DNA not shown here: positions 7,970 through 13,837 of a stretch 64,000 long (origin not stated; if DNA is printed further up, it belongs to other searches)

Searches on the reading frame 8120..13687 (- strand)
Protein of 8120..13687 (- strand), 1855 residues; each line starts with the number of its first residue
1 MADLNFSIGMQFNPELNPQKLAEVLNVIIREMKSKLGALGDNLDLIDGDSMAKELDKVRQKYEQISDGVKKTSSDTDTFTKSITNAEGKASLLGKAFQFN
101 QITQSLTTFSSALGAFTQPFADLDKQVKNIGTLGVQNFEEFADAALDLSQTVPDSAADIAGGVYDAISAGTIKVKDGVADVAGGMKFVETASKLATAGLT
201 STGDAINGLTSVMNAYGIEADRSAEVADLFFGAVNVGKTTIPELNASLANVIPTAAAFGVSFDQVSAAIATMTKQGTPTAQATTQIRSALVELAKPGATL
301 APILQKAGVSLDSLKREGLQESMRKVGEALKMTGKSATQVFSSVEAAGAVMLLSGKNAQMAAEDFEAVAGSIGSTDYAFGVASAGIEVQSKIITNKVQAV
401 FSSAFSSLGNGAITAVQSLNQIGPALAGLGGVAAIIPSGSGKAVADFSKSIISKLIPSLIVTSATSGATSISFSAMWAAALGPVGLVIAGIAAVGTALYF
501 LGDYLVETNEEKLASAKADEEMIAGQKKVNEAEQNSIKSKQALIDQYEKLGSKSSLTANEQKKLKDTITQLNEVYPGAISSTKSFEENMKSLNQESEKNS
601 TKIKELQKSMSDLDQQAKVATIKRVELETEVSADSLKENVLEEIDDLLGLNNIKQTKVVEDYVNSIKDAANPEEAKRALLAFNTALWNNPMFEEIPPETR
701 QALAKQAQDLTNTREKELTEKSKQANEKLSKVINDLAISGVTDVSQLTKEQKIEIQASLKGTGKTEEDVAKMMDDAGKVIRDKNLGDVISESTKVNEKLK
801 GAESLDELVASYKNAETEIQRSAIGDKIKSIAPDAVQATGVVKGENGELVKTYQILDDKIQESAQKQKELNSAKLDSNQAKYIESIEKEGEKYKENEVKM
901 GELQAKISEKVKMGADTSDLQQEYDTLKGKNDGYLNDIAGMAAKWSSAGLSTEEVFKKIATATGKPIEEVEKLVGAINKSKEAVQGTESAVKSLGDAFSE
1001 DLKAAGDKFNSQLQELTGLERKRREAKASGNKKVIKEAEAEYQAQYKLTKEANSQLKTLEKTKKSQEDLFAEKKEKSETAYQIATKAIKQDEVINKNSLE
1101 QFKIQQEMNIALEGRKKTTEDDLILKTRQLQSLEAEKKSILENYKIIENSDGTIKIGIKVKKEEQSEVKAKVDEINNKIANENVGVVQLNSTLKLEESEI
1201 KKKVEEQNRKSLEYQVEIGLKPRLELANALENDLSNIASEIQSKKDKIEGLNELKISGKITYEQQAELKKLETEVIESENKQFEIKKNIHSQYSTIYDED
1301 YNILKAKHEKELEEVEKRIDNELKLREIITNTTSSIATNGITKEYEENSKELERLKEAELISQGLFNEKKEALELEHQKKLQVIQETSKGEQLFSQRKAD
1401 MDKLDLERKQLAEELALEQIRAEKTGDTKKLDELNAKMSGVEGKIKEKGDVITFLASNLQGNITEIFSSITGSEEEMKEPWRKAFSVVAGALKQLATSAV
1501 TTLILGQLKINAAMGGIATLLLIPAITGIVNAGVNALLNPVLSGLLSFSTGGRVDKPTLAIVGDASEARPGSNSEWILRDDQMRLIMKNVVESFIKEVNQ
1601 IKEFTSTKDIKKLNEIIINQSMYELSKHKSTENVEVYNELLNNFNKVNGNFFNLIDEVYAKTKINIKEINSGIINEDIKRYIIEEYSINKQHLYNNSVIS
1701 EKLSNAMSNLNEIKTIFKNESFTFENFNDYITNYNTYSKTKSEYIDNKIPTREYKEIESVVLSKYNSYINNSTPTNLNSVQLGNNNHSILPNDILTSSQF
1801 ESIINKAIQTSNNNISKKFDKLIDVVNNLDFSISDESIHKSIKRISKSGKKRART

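Call 63: search_protein_families(library=pfam, proteins=[window:8120-13687:-], max_evalue=0.001)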
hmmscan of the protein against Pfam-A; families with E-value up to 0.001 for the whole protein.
window:8120-13687:- (1855 aa): 1 family
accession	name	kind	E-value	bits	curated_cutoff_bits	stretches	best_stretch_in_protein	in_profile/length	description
PF10145.14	PhageMin_Tail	-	1.3e-29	103.9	33.2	1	143-333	2-187/201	Phage-related minor tail protein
